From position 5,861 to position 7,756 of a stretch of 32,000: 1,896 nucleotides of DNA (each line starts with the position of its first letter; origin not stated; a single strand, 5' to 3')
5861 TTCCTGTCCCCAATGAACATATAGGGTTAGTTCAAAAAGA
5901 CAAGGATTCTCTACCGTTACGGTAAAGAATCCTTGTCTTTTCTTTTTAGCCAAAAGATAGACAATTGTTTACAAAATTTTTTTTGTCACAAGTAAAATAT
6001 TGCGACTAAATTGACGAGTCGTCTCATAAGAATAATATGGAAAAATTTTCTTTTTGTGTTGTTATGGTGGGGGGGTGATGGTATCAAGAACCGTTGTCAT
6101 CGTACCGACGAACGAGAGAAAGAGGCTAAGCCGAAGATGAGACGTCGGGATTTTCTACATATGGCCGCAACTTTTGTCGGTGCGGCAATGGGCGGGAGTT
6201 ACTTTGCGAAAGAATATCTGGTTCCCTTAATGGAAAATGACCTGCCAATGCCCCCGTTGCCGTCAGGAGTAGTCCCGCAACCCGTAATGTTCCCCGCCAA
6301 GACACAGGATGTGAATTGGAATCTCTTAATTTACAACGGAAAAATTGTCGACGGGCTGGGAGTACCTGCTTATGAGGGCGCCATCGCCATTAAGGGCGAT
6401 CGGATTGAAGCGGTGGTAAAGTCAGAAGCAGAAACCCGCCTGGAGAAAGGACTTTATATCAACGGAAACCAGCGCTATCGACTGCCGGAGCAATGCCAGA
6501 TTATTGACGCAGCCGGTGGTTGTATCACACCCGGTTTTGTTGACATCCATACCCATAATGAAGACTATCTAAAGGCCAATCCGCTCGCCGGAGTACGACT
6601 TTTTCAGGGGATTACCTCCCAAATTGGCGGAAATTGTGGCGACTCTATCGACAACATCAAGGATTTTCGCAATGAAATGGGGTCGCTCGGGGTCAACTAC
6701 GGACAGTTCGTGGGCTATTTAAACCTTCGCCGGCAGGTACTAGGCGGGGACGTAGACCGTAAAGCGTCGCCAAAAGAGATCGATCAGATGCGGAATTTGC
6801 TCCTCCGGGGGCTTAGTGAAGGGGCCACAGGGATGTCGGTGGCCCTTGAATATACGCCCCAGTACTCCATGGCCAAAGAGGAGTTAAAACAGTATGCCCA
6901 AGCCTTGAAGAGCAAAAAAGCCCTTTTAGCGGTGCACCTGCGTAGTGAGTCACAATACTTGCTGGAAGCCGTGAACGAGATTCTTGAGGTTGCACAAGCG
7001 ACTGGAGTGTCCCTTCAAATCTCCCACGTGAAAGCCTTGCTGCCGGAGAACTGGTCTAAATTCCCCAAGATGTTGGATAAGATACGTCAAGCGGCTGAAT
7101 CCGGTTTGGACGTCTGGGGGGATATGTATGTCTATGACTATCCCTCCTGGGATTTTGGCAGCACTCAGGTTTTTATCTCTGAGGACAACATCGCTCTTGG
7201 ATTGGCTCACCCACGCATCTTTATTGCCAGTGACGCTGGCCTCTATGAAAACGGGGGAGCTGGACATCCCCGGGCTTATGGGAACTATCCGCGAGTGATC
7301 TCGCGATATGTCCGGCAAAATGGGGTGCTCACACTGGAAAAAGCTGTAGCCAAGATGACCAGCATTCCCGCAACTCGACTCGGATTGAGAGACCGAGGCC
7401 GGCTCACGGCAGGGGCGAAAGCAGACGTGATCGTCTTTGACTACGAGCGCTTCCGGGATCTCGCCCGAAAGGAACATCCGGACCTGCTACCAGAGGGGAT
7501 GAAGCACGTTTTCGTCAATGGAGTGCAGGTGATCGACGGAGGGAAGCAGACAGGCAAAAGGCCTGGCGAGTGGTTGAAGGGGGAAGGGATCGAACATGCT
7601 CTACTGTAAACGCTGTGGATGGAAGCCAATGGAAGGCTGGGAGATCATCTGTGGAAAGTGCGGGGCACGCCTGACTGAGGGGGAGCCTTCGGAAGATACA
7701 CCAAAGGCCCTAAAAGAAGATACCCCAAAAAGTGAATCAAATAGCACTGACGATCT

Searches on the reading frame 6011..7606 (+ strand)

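Call 87: search_protein_families(library=pfam, max_evalue=0.0001, proteins=[window:6011-7606:+])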
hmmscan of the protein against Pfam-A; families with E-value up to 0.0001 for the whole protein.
window:6011-7606:+ (532 aa): 2 families
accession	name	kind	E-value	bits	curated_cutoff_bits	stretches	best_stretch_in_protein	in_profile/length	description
PF07969.17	Amidohydro_3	-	6e-25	89.1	29.7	2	421-507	385-471/472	Amidohydrolase family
PF01979.26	Amidohydro_1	-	3.1e-15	56.7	25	1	172-506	2-344/345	Amidohydrolase family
